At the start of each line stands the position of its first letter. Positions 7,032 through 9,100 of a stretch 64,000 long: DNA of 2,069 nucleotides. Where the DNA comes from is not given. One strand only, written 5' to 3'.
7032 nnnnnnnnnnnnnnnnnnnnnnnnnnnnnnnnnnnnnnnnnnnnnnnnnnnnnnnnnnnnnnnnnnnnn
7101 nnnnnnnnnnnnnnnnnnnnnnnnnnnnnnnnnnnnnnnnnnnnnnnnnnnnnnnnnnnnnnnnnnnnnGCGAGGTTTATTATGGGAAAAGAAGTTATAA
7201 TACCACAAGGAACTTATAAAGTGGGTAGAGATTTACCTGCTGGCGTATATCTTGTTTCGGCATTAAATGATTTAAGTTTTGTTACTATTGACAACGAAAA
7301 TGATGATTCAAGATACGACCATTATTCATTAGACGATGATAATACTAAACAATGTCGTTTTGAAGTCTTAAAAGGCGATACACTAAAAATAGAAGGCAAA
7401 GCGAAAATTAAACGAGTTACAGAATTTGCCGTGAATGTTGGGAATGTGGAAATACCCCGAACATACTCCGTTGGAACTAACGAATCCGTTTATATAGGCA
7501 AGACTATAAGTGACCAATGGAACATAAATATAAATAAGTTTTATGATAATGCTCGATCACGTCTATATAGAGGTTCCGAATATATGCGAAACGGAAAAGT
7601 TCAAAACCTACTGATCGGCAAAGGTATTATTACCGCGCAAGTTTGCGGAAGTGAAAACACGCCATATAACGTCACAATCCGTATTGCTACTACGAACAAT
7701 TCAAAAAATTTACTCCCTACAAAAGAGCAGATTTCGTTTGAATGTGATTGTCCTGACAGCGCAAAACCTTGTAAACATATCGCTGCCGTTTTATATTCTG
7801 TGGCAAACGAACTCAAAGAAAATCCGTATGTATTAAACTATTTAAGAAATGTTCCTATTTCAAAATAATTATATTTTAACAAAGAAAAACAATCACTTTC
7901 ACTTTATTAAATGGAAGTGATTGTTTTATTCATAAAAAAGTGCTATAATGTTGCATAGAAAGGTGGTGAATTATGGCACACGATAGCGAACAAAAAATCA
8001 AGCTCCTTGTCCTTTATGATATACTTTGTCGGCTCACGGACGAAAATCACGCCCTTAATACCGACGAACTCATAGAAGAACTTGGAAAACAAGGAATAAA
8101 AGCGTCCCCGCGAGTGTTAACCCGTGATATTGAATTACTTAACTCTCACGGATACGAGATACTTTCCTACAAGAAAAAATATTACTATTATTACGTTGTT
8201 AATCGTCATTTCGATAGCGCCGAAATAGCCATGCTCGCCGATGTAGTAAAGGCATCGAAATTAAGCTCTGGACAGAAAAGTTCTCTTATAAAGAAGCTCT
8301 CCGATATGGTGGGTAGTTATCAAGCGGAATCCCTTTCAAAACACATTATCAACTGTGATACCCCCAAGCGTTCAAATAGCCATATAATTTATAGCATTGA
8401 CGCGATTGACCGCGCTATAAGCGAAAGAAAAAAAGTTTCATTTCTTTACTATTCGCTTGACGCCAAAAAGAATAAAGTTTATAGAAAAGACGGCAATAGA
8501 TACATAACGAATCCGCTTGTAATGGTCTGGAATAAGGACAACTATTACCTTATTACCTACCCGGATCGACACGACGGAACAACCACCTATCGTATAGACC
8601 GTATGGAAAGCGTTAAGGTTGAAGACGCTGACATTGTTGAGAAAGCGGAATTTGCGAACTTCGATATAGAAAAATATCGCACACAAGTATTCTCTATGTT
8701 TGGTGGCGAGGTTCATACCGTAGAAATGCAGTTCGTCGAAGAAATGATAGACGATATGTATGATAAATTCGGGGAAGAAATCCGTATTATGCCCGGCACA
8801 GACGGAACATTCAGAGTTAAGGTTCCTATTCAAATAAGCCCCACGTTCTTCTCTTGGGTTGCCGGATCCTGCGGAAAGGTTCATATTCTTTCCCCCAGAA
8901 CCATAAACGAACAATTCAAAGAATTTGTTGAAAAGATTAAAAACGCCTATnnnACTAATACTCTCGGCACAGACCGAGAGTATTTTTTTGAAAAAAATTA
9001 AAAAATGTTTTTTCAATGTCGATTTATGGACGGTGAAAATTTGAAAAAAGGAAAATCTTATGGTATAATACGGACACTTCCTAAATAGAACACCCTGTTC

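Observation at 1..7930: Six-gene operon built around a type III R-M pair with three or four non-canonical partners: candidate undescribed defence module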

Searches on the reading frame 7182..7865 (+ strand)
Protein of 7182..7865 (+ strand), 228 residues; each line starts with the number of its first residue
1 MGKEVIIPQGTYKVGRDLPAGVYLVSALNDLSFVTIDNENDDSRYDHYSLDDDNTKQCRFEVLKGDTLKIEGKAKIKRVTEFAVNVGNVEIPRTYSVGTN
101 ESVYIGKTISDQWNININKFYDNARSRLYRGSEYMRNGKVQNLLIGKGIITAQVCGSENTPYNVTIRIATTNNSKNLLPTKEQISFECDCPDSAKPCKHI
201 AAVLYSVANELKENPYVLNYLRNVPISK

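Call 3: search_protein_families(library=pfam, proteins=[window:7182-7865:+], max_evalue=0.01)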
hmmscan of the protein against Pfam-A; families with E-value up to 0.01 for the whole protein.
window:7182-7865:+ (228 aa): 1 family
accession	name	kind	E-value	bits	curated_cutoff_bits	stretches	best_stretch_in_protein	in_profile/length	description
PF04434.22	SWIM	-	2.2e-05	24.3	19.6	1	188-207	15-37/38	SWIM zinc finger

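Call 4: search_protein_families(library=padloc, proteins=[window:7182-7865:+], max_evalue=0.01)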
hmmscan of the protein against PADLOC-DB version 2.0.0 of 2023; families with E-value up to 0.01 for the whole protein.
window:7182-7865:+ (228 aa): 1 family
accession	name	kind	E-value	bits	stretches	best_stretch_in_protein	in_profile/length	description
PDLC05053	PDC-S62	-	3.2e-08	30.6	1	116-212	10-95/566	-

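Call 17: search_protein_families(library=ncbifam, proteins=[window:7182-7865:+], max_evalue=0.01)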
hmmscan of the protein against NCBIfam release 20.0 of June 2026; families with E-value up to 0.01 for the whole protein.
window:7182-7865:+ (228 aa): 0 families

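Call 25: find_homologous_proteins(query=window:7182-7865:+, max_evalue=0.001)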
Query window:7182-7865:+ (228 aa): 23 proteins with E <= 0.001 among 160 candidates.
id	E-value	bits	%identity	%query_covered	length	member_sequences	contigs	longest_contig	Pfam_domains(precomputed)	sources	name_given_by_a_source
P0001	7.7e-149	511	100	100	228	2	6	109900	PF04434.23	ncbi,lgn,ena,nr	ncbi:MAG: SWIM zinc finger family protein [Clostridia bacterium]|nr:SWIM zinc finger family protein 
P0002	6.7e-131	453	87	100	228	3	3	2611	-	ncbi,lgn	-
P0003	1.6e-69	252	51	97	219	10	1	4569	-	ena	-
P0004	8.2e-67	243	50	97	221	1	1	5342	PF04434.23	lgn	-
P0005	1.8e-63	232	48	97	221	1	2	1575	PF04434.23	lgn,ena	-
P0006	3.2e-61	225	47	99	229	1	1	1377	PF04434.23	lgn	-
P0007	7.0e-60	221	45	99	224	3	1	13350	PF04434.23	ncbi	-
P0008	1.1e-59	220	46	98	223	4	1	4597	PF04434.23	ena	-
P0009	4.6e-59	218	46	98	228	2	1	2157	PF04434.23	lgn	-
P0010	1.7e-58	216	46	98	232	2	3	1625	-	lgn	-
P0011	1.7e-58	216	44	98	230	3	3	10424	PF04434.23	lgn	-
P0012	1.4e-56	210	44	100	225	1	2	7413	PF04434.23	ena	-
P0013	2.1e-12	65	32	52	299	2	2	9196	-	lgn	-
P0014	6.6e-11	60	33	40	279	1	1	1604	PF04434.23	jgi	jgi:uncharacterized Zn finger protein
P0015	1.2e-10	60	33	40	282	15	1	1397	-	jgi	-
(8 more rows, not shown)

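Call 26: find_encoding_contigs(protein=P0007, flank=10000, max_places=3)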
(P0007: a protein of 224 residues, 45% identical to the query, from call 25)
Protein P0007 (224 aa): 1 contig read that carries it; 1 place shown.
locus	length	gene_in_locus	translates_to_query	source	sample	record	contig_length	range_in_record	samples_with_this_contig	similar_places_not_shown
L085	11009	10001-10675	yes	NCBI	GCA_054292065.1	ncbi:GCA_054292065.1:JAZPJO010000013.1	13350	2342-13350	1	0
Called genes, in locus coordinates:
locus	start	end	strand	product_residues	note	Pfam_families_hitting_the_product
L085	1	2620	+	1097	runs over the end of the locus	PF00270:DEAD (faint), PF00176:SNF2-rel_dom, PF04851:ResIII (weak), PF00271:Helicase_C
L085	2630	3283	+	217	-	PF14335:DUF4391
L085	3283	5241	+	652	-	PF01555:N6_N4_Mtase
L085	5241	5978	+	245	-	-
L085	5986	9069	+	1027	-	PF04851:ResIII, PF00270:DEAD (weak), PF19778:RE_endonuc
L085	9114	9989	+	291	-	-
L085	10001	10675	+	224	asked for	PF04434:SWIM (weak)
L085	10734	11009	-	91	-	?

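Call 27: find_encoding_contigs(protein=P0011, flank=10000, max_places=3)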
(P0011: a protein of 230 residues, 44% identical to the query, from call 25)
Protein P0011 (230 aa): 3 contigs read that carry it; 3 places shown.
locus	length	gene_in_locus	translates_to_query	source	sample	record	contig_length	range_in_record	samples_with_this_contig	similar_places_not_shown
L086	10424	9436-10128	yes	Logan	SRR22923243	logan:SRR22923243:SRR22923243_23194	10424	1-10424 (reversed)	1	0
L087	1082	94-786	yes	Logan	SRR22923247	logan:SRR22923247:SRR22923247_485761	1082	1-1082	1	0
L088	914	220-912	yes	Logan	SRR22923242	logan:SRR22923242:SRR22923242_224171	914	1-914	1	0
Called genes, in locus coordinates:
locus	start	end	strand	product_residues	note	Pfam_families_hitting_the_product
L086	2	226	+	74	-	?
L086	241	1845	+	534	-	PF00890:FAD_binding_2, PF01134:GIDA (faint), PF01266:DAO, PF03486:HI0933_like, PF07992:Pyr_redox_2 (faint), PF12831:FAD_oxidored (faint)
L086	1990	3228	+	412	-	PF12849:PBP_like_2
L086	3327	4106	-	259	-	PF03079:ARD (weak), PF02311:AraC_binding, PF07883:Cupin_2 (weak), PF22200:ExsA_N (weak), PF00165:HTH_AraC (faint), PF12833:HTH_18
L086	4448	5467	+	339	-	PF00106:adh_short, PF01073:3Beta_HSD, PF01370:Epimerase, PF02719:Polysacc_synt_2, PF04321:RmlD_sub_bind, PF05368:NmrA (weak), PF08659:KR (weak), PF16363:GDP_Man_Dehyd, +2 more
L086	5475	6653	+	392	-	PF10509:GalKase_gal_bdg, PF00288:GHMP_kinases_N, PF08544:GHMP_kinases_C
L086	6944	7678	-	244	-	PF00795:CN_hydrolase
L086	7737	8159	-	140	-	PF00583:Acetyltransf_1, PF13302:Acetyltransf_3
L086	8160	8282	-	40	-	-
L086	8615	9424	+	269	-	-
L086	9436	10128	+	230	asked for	PF04434:SWIM (faint)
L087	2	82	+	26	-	?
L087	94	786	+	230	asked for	PF04434:SWIM (faint)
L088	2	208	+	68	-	?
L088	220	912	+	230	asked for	PF04434:SWIM (faint)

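Call 28: find_encoding_contigs(protein=P0012, flank=10000, max_places=3)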
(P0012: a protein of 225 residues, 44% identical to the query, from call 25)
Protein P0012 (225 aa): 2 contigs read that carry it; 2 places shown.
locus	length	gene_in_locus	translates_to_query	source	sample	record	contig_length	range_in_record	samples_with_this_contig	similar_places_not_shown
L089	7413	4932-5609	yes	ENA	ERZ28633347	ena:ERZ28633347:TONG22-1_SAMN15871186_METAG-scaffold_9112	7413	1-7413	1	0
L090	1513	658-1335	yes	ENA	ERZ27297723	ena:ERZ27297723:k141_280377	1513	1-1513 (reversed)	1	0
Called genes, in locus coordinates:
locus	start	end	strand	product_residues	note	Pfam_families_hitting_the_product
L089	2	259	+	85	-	?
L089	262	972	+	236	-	PF00702:Hydrolase, PF13419:HAD_2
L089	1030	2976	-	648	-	-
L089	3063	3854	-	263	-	PF12833:HTH_18, PF00165:HTH_AraC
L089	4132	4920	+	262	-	-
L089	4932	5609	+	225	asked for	PF04434:SWIM (weak)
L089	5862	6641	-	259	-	-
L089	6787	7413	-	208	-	?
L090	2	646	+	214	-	?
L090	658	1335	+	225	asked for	PF04434:SWIM (weak)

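Call 30: find_encoding_contigs(protein=P0004, flank=10000, max_places=3)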
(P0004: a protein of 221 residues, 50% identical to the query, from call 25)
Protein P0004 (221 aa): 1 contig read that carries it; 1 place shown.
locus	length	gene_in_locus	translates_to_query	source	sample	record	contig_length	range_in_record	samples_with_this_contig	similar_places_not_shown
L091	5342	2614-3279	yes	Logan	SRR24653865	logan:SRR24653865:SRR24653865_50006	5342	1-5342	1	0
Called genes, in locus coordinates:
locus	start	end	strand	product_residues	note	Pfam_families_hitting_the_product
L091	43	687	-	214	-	PF00702:Hydrolase, PF12710:HAD, PF13419:HAD_2, PF13242:Hydrolase_like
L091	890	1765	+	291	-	PF07833:Cu_amine_oxidN1, PF07486:Hydrolase_2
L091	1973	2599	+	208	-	-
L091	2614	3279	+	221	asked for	PF04434:SWIM (weak)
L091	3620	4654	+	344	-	PF04055:Radical_SAM, PF06969:HemN_C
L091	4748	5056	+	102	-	PF06949:DUF1292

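Call 31: find_encoding_contigs(protein=P0003, flank=10000, max_places=3)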
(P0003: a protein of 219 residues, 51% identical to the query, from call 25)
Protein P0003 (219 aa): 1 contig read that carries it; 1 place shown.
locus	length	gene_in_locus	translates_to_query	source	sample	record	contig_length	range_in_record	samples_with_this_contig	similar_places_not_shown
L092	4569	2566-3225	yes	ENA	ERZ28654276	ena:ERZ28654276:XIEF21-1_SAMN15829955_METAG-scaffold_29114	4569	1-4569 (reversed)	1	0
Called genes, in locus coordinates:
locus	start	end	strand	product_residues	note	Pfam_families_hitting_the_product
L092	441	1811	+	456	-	PF01266:DAO (faint), PF01946:Thi4 (weak), PF03486:HI0933_like (faint), PF07992:Pyr_redox_2 (faint), PF13738:Pyr_redox_3 (faint), PF21688:FAD-depend_C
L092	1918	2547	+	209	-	-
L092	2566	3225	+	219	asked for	-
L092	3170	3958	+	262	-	PF12146:Hydrolase_4 (faint), PF12695:Abhydrolase_5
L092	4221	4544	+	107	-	PF01022:HTH_5, PF12840:HTH_20 (weak)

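Call 49: find_encoding_contigs(protein=P0008, flank=8000, max_places=2)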
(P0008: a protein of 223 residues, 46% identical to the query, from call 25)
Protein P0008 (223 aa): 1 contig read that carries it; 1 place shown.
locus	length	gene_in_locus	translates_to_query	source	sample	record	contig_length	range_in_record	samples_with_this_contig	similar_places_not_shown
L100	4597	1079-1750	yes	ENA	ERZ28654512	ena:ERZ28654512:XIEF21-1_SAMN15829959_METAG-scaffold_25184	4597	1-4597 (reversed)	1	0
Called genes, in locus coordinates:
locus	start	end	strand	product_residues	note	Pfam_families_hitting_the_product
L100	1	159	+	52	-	?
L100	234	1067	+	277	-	-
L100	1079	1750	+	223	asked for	PF04434:SWIM (weak)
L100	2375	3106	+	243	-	-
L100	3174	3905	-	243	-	PF00300:His_Phos_1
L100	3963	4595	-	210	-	?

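Call 50: find_encoding_contigs(protein=P0002, flank=8000, max_places=3)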
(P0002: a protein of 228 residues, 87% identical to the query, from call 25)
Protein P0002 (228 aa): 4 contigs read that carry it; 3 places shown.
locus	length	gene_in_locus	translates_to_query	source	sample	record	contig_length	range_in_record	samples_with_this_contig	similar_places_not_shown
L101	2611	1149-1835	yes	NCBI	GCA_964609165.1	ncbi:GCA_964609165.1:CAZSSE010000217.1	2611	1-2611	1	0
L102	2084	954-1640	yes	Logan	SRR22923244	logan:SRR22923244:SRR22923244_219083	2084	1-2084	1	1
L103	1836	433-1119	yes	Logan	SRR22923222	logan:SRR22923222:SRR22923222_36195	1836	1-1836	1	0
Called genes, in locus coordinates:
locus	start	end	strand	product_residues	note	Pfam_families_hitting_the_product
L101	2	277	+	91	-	?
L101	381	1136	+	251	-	-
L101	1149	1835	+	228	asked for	-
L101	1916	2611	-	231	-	?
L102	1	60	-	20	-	?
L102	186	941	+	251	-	-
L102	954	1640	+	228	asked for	-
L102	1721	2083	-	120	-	?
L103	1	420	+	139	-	?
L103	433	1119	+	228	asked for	-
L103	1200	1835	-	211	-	?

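Call 62: find_related_loci(query=A2, collection=metagenome_contigs, flank=6000)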
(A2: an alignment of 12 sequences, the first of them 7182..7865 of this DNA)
Query A2 (228 aa) in metagenome_contigs; peptide patterns used: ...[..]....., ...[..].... (x = any residue, [..] = any of these).
121 stretches matched a pattern; 1 encode a relative of the query (tblastn E <= 1e-3); 1 distinct loci.
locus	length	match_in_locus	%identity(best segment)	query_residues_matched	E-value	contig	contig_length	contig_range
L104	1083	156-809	55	1-221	7e-88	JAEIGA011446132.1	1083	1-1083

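Call 63: find_related_loci(query=A2, collection=viral_contigs, flank=8000)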
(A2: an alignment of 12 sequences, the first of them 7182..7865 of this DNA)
Query A2 (228 aa) in viral_contigs; peptide patterns used: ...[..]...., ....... (x = any residue, [..] = any of these).
116 stretches matched a pattern; 4 encode a relative of the query (tblastn E <= 1e-3); 4 distinct loci.
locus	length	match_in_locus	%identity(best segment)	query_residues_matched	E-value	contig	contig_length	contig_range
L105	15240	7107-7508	34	121-223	7e-17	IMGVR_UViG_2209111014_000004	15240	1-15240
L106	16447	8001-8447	29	121-227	1e-11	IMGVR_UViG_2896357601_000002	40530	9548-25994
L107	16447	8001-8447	28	121-227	3e-11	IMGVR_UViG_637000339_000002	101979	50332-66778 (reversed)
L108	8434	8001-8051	76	7-23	4e-5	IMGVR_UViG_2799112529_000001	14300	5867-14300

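Call 68: predict_structure(alignment_id=A2)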
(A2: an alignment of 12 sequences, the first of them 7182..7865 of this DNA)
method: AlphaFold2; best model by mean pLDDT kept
length: 228 residues; sequences in the alignment: 12
mean_pLDDT: 72.1   pTM: 0.55
mean pLDDT of the five models: 72.1, 61.8, 60.5, 59.3, 54.4
residues with pLDDT >= 90: 34; 70-90: 110; 50-70: 54; < 50: 30
segments of 3 or more residues with pLDDT < 50: 83-86, 88-106, 225-228
pLDDT, mean of each block of 10 residues (from residue 1): 60 83 73 68 57 60 79 74 45 43 46 77 84 91 87 88 88 63 86 86 91 73 52
secondary structure, 60 per line:
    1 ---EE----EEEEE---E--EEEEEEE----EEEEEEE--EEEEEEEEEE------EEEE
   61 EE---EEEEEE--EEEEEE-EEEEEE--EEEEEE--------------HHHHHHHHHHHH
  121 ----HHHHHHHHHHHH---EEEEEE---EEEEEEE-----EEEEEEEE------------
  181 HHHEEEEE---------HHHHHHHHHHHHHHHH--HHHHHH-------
elements in order: E10-14 E21-27 E32-38 E41-50 E57-62 E66-71 E74-79 E81-86 E89-94 H109-120 H125-136 E140-145 E149-155 E161-168 E184-188 H198-213 H216-221

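Call 70: search_protein_families(library=pfam, proteins=[L085:5241-5975:+], max_evalue=0.001)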
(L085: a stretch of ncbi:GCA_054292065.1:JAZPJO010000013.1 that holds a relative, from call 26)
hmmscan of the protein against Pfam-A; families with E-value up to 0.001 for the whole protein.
L085:5241-5975:+ (245 aa): 0 families

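Call 71: fold_search(model_id=the predicted structure, library=pdb)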
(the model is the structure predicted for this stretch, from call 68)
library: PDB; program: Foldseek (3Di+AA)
matches with E <= 10: 994; with E <= 0.001: 0
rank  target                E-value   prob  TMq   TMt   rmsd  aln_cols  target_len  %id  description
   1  9rwz_N                9.0e-03  1.00  0.29  0.08   5.8       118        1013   16  ZSWIM8-CUL3 complex bound to AGO2-miR-7-CYRANO (released 2026-03-18)
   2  9rwz_M                1.0e-02  1.00  0.28  0.07   6.0       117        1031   17  ZSWIM8-CUL3 complex bound to AGO2-miR-7-CYRANO (released 2026-03-18)
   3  6km8                  1.5e-02  0.33  0.19  0.13  20.5       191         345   12  Crystal Structure of Momordica charantia 7S globulin (released 2020-02-12)
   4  7t4u_A                1.9e-02  0.16  0.16  0.10  12.1       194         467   12  Crystal Structure of cGMP-dependent Protein Kinase (released 2023-06-14)
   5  6o2n_Z                2.7e-02  0.15  0.18  0.08  24.6       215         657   13  CDTb Double Heptamer Short Form Modeled from Cryo-EM Map Reconstructed using C7 Symmetry (released 2019-10-30)
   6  3s7i_B                3.2e-02  0.23  0.18  0.12  20.4       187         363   12  Crystal structure of Ara h 1 (released 2011-09-21)
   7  4luk                  3.9e-02  0.94  0.22  0.26  11.1       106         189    7  The crystal structure of the P132A, Y133G mutant of Pyrococcus furiosus phosphoglucose isomerase in complex with mangane (released 2014-07-30)
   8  6nob                  4.9e-02  0.25  0.19  0.08  17.1       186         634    8  Structure of Glycoside Hydrolase family 32 from Bifidobacterium adolescentis (released 2020-01-22)
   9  6o2n_C                5.2e-02  0.13  0.19  0.09  23.2       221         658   12  CDTb Double Heptamer Short Form Modeled from Cryo-EM Map Reconstructed using C7 Symmetry (released 2019-10-30)
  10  1phs                  6.7e-02  0.23  0.21  0.14  21.1       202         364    9  THE THREE-DIMENSIONAL STRUCTURE OF THE SEED STORAGE PROTEIN PHASEOLIN AT 3 ANGSTROMS RESOLUTION (released 1990-10-15)
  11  1ipk_B                7.1e-02  0.63  0.18  0.12   9.5        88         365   16  CRYSTAL STRUCTURES OF RECOMBINANT AND NATIVE SOYBEAN BETA-CONGLYCININ BETA HOMOTRIMERS (released 2002-05-16)
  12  8dcl_A                7.1e-02  0.33  0.20  0.24  14.8       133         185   15  Crystal structure of the GDP-D-glycero-4-keto-D-lyxo-heptose-3-epimerase from campylobacter jejuni, serotype HS:23/36 (released 2022-06-29)
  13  4lpw_B                7.5e-02  0.30  0.17  0.32  16.3       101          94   12  Crystal structure of TENCON variant A6 (released 2014-01-29)
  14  4nf9_B                7.5e-02  0.20  0.19  0.20  15.6       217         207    6  Structure of the Knl1/Nsl1 complex (released 2014-03-19)
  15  1ipk_A                7.5e-02  0.11  0.18  0.12  20.9       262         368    9  CRYSTAL STRUCTURES OF RECOMBINANT AND NATIVE SOYBEAN BETA-CONGLYCININ BETA HOMOTRIMERS (released 2002-05-16)
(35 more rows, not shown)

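Call 95: search_protein_families(library=phrogs, proteins=[window:7182-7865:+, L085:5241-5975:+], max_evalue=0.01)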
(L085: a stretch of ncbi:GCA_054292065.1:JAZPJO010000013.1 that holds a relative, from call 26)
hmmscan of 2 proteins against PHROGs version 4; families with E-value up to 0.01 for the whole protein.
window:7182-7865:+ (228 aa): 2 families
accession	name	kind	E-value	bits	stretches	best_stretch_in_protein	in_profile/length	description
phrog_29996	-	unknown function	7.7e-10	38.4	1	182-225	125-168/1189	-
phrog_23726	-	unknown function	0.0052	17.1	1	4-39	147-183/220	-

L085:5241-5975:+ (245 aa): 0 families

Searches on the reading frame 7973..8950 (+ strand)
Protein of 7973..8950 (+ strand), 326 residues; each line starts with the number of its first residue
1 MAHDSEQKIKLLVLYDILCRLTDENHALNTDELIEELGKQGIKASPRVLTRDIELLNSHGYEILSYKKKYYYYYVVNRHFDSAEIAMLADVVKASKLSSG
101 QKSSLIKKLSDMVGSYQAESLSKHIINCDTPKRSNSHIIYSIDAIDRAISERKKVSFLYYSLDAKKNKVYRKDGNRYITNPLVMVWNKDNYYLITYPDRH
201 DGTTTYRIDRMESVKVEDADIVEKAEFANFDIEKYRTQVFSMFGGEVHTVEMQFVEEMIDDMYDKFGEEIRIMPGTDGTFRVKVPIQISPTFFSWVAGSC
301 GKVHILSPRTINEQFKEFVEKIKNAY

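Call 3: search_protein_families(library=pfam, proteins=[window:7973-8950:+], max_evalue=0.01)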
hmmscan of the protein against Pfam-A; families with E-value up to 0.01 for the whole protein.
window:7973-8950:+ (326 aa): 2 families
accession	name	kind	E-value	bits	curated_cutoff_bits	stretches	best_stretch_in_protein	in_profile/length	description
PF13280.12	WYL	-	2.2e-11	44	21.8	1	143-216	4-70/70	WYL domain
PF25583.1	WCX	-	4.9e-05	24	23.9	1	247-321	2-74/76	WCX domain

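Call 4: search_protein_families(library=padloc, proteins=[window:7973-8950:+], max_evalue=0.01)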
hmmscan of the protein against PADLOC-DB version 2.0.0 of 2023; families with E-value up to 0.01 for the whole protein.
window:7973-8950:+ (326 aa): 3 families
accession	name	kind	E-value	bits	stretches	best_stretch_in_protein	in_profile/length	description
PDLC01652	WYL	-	1.9e-24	84.8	1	140-322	18-161/162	"CAS-I,CAS-II,CAS-III,CAS-IV,CAS-V,CAS-VI; associated_signaling"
PDLC01457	WYL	-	1e-16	59.3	1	14-256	6-207/229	"CAS-I,CAS-II,CAS-III,CAS-IV,CAS-V,CAS-VI; associated_signaling"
PDLC01766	Cas3c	-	6.5e-06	22.6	1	103-326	99-316/1009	-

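Call 17: search_protein_families(library=ncbifam, proteins=[window:7973-8950:+], max_evalue=0.01)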
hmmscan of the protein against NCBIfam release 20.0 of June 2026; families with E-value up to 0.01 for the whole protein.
window:7973-8950:+ (326 aa): 0 families
